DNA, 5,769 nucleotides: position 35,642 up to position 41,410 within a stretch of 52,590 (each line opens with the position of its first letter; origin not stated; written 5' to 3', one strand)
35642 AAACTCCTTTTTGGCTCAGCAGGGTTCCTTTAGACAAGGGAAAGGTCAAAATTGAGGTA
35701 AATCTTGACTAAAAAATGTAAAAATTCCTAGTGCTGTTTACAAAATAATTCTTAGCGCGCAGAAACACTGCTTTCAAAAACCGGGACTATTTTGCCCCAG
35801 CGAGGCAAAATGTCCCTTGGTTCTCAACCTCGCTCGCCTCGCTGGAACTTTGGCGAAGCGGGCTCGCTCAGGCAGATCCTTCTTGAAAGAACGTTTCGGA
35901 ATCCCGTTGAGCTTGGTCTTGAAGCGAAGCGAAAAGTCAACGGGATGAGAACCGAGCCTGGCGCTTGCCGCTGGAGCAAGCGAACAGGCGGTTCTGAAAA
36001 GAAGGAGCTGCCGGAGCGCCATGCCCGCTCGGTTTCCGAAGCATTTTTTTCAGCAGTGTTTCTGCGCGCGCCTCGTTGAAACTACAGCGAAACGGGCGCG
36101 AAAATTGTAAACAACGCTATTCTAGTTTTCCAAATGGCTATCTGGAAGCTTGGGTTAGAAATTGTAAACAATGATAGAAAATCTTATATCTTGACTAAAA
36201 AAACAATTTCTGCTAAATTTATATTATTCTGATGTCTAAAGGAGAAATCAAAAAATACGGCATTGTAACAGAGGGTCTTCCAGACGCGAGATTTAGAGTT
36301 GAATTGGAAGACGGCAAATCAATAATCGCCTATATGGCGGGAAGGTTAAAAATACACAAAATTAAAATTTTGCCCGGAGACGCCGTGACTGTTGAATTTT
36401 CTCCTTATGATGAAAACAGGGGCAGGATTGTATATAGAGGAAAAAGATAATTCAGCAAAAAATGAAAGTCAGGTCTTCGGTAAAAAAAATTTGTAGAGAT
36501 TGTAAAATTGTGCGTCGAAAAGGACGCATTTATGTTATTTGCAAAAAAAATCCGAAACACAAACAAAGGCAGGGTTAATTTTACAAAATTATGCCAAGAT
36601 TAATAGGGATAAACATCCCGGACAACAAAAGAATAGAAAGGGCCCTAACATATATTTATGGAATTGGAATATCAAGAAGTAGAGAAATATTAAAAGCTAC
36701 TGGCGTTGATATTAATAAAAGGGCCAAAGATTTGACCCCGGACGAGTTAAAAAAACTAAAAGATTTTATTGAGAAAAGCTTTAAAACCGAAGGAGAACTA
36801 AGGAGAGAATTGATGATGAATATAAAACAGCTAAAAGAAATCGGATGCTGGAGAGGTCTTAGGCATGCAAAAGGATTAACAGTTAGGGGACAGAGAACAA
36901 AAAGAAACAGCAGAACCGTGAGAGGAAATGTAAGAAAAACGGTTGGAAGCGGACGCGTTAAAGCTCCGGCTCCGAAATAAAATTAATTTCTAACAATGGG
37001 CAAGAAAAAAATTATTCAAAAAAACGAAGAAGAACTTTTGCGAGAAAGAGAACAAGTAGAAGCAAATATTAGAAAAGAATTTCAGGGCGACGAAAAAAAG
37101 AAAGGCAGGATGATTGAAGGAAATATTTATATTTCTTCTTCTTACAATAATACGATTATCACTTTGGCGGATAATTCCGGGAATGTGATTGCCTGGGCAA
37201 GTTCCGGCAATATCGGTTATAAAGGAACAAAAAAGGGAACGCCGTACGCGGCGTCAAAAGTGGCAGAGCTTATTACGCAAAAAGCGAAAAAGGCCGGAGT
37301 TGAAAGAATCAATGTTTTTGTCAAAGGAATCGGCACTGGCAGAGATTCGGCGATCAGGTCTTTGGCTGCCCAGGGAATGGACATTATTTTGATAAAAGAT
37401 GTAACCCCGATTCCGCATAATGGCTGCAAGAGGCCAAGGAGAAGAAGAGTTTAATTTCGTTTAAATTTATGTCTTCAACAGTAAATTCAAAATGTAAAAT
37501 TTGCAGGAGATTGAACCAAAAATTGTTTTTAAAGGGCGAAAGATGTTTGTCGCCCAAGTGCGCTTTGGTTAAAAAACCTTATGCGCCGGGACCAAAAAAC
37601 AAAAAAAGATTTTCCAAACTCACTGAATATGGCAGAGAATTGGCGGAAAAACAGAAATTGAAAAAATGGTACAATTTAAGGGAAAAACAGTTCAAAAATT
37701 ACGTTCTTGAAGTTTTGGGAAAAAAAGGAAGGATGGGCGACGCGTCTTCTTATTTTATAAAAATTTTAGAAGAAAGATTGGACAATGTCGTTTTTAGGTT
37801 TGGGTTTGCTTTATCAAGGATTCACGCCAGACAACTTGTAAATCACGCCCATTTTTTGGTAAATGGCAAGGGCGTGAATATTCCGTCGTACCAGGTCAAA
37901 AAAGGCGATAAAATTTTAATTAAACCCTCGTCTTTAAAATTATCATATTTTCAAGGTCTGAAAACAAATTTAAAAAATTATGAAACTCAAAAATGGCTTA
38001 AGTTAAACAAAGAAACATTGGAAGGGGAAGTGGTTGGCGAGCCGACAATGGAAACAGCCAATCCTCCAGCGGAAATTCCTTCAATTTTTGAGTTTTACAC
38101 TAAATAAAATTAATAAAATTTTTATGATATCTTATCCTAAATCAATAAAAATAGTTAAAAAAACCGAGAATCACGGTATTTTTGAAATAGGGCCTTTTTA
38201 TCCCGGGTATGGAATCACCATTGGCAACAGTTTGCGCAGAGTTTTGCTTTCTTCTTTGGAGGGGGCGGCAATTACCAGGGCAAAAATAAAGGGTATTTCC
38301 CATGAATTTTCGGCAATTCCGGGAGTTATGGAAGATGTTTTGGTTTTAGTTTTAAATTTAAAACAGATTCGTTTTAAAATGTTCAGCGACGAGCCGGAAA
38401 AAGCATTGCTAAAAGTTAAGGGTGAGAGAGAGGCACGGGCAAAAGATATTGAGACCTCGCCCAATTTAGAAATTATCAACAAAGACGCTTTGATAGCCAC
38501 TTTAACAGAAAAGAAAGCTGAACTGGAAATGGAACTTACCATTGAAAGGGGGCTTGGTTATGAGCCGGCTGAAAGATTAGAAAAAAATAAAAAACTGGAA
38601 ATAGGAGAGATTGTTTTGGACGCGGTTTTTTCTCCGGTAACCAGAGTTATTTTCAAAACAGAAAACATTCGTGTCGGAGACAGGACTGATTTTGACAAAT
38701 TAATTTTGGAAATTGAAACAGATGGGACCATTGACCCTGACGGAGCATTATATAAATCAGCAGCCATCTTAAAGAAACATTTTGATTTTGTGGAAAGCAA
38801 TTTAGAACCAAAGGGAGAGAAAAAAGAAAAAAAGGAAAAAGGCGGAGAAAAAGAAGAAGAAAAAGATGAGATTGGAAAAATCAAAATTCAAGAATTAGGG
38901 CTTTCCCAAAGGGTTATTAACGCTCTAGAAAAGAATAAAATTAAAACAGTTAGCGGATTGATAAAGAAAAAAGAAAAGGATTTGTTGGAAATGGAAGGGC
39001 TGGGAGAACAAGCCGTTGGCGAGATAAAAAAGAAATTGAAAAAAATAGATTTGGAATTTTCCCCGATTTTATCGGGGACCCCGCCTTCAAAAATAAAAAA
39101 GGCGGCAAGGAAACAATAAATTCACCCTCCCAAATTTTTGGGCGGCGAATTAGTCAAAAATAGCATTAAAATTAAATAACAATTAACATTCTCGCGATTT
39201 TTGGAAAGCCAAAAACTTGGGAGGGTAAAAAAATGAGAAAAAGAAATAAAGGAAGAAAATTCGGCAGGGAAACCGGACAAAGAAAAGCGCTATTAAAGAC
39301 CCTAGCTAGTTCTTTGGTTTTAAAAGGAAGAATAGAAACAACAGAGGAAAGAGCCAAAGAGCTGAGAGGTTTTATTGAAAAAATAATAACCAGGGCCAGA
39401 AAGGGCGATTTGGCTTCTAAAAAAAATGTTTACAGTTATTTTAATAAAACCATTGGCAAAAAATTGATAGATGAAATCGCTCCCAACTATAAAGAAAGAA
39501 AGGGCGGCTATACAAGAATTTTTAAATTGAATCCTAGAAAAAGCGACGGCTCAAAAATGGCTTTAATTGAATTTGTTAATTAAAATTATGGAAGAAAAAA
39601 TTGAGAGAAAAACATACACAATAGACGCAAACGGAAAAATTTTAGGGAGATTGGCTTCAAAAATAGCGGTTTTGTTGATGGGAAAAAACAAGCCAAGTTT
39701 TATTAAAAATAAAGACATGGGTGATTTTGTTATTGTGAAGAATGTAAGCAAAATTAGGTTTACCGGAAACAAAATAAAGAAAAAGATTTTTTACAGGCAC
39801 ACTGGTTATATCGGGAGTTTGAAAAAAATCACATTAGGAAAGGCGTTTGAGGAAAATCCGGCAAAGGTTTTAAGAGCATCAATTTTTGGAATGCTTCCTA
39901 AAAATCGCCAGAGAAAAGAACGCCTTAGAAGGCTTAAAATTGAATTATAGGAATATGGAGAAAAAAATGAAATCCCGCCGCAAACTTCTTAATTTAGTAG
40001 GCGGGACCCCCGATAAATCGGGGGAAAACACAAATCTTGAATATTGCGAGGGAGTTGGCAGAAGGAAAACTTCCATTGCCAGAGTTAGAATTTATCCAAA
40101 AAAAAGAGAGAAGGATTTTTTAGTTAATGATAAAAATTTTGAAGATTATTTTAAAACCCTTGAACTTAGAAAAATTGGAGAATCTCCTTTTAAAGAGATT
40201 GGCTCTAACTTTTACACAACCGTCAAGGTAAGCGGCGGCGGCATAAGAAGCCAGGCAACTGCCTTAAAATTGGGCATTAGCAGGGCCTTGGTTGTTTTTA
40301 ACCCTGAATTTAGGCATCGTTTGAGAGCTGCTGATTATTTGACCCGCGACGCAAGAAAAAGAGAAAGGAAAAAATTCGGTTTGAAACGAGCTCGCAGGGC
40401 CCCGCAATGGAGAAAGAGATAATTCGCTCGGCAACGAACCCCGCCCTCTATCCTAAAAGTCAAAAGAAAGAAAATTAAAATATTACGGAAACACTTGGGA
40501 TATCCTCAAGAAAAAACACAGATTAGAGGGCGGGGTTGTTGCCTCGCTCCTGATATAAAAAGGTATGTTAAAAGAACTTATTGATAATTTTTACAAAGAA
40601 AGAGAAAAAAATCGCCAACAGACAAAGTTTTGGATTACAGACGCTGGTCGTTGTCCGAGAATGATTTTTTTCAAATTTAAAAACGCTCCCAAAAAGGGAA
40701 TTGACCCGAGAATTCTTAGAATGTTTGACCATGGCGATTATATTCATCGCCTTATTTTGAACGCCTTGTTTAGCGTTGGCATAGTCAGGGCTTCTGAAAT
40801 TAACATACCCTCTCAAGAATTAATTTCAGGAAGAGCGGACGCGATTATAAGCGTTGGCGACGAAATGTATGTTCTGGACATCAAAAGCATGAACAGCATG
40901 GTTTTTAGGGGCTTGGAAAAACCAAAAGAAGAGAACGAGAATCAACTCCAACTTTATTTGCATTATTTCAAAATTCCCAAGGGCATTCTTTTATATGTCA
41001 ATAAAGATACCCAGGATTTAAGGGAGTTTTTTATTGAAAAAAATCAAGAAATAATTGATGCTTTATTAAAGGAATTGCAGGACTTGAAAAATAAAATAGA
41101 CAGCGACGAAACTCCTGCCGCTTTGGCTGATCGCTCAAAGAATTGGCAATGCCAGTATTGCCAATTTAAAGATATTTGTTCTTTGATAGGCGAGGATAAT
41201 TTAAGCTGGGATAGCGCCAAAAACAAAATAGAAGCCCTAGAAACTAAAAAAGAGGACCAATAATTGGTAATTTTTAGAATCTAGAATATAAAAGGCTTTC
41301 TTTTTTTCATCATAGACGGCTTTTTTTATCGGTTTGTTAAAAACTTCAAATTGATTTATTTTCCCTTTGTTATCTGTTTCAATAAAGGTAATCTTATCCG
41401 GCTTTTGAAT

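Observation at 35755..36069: A 315-nt GC-rich island closed by a perfect 18-bp stem: candidate large structured RNA of unknown class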

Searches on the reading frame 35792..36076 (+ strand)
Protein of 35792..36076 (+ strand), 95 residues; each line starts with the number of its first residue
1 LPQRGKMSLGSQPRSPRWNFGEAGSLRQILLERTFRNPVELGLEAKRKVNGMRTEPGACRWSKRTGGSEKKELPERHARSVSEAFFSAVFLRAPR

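Call 26: search_protein_families(library=pfam, proteins=[window:35792-36076:+], max_evalue=1)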
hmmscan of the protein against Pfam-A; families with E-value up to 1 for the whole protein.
window:35792-36076:+ (95 aa): 0 families

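Call 29: find_homologous_proteins(query=window:35792-36076:+, max_evalue=0.01)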
Query window:35792-36076:+ (95 aa): 4 proteins with E <= 0.01 among 7 candidates.
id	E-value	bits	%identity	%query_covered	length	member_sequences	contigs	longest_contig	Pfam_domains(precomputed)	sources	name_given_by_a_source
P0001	9.9e-52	191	100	94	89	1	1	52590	-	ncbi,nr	ncbi:MAG: hypothetical protein Q8O39_01290 [bacterium]|nr:hypothetical protein [bacterium]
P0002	1.8e-36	142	86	92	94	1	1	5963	-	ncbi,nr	ncbi:MAG: hypothetical protein Q8O39_01050 [bacterium]|nr:hypothetical protein [bacterium]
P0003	7.5e-30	121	95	63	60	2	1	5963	-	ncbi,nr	ncbi:MAG: hypothetical protein Q8O39_01025, partial [bacterium]|nr:hypothetical protein [bacterium]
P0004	2.5e-27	113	96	60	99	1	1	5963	-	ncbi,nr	ncbi:MAG: hypothetical protein Q8O39_01065, partial [bacterium]|nr:hypothetical protein [bacterium]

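Call 31: find_encoding_contigs(protein=P0002, flank=10000, max_places=10)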
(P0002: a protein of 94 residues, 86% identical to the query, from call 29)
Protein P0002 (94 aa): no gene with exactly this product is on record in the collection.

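Call 33: find_encoding_contigs(protein=P0003, flank=10000, max_places=10)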
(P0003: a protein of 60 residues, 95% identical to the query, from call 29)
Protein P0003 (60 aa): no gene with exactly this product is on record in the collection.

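Call 34: find_encoding_contigs(protein=P0004, flank=10000, max_places=10)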
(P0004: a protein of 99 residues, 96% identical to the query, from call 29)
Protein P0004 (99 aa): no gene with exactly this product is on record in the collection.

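Call 56: find_homologous_proteins(query=A1, max_evalue=1)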
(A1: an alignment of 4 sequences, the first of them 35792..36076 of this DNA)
Query A1 (4 sequences) (95 aa, profile of the alignment): 5 proteins with E <= 1 among 1061 candidates.
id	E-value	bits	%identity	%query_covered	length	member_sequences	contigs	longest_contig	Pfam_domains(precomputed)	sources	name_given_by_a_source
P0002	8.4e-55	201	86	92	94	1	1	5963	-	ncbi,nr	ncbi:MAG: hypothetical protein Q8O39_01050 [bacterium]|nr:hypothetical protein [bacterium]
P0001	5.8e-46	172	100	94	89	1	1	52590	-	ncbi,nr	ncbi:MAG: hypothetical protein Q8O39_01290 [bacterium]|nr:hypothetical protein [bacterium]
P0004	8.2e-41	156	96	60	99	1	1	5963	-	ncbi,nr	ncbi:MAG: hypothetical protein Q8O39_01065, partial [bacterium]|nr:hypothetical protein [bacterium]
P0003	3.5e-25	106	95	63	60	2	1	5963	-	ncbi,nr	ncbi:MAG: hypothetical protein Q8O39_01025, partial [bacterium]|nr:hypothetical protein [bacterium]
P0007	3.7e-17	80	68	60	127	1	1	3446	-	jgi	-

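Call 58: find_encoding_contigs(protein=P0007, flank=10000, max_places=10)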
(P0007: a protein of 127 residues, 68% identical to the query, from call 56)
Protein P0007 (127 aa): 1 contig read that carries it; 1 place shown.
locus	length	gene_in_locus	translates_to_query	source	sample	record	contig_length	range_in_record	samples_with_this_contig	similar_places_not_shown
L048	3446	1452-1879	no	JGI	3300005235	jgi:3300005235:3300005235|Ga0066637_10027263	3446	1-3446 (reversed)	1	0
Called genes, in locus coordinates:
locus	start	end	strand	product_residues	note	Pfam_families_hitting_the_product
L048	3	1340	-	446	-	?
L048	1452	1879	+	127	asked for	-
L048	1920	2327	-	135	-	PF01980:TrmO_N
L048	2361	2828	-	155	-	PF01951:Archease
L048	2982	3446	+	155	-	?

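Call 68: search_protein_families(library=pfam, proteins=[L048:3-1340:-, L048:2982-3446:+, L048:1920-2327:-], max_evalue=0.01)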
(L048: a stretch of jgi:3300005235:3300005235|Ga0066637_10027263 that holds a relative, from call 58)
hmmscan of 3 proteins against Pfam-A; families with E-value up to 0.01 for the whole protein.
L048:3-1340:- (446 aa): 1 family
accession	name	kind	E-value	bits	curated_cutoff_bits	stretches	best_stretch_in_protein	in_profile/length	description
PF01139.22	RtcB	-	3.5e-166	554.1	27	1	24-446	1-418/426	tRNA-splicing ligase RtcB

L048:2982-3446:+ (155 aa): 0 families

L048:1920-2327:- (135 aa): 1 family
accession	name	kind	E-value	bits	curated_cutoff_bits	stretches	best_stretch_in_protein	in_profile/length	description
PF01980.22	TrmO_N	-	3.7e-24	85.6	26.8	1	24-119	7-112/116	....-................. O N-terminal domain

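Call 77: list_cluster_members(proteins=[P0001, P0002, P0003, P0004, P0007])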
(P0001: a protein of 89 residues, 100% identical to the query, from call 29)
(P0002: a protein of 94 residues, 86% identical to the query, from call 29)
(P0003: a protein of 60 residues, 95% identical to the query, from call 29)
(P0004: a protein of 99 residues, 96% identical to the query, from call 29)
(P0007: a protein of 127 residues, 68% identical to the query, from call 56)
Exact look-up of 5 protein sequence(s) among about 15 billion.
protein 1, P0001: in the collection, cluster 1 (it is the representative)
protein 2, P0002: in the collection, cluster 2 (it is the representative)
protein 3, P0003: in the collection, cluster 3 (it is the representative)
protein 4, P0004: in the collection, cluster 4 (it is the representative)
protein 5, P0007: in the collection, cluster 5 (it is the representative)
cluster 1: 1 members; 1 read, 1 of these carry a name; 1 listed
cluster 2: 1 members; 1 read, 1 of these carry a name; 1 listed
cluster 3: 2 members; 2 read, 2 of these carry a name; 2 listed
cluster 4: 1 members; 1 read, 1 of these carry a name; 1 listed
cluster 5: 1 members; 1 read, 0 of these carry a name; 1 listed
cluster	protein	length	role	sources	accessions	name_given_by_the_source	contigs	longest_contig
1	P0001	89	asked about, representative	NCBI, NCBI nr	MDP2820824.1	MAG: hypothetical protein Q8O39_01290 [bacterium] | hypothetical protein [bacterium]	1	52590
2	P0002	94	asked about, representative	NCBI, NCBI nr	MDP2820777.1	MAG: hypothetical protein Q8O39_01050 [bacterium] | hypothetical protein [bacterium]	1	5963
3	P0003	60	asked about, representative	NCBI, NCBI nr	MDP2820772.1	MAG: hypothetical protein Q8O39_01025, partial [bacterium] | hypothetical protein [bacterium]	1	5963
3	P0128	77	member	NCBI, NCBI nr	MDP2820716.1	MAG: hypothetical protein Q8O39_00735, partial [bacterium] | hypothetical protein [bacterium]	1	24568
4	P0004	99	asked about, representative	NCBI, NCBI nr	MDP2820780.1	MAG: hypothetical protein Q8O39_01065, partial [bacterium] | hypothetical protein [bacterium]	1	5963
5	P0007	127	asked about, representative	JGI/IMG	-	-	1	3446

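Call 88: find_encoding_contigs(protein=P0128, flank=5000, max_places=5)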
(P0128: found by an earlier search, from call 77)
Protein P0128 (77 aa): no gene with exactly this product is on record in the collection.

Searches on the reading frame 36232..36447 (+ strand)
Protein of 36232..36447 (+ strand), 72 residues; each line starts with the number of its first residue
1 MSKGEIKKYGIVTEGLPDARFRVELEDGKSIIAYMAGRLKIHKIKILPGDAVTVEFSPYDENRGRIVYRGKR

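Call 12: find_encoding_contigs(protein=window:36232-36447:+, flank=3000, max_places=10)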
Protein window:36232-36447:+ (72 aa): 2 contigs read that carry it; 2 places shown.
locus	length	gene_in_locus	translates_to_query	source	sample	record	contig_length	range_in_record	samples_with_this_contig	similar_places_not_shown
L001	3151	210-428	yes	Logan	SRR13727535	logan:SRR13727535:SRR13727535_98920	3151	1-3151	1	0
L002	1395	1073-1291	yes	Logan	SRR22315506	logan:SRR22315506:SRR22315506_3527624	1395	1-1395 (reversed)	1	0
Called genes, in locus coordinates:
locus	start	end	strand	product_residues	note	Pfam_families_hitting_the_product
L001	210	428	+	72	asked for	PF01176:eIF-1a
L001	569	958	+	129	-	PF00416:Ribosomal_S13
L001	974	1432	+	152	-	PF00861:Ribosomal_L18p (faint), PF00411:Ribosomal_S11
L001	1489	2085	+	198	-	PF00163:Ribosomal_S4, PF01479:S4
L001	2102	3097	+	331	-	PF01193:RNA_pol_L, PF01000:RNA_pol_A_bac, PF03118:RNA_pol_A_CTD, PF26169:HHH_XRCC3_RpoA (weak)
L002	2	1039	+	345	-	?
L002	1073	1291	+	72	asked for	PF01176:eIF-1a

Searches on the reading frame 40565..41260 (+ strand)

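Call 44: search_protein_families(library=pfam, proteins=[window:40565-41260:+], max_evalue=0.001)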
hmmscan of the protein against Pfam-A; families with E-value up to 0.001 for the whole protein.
window:40565-41260:+ (232 aa): 2 families
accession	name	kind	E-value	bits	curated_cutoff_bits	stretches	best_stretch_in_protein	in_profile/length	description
PF12705.13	PDDEXK_1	-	5e-09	36.9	22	1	86-205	123-246/247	PD-(D/E)XK nuclease superfamily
PF01930.23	Cas_Cas4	-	9.5e-06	26.2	22.7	1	78-205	48-158/160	Domain of unknown function DUF83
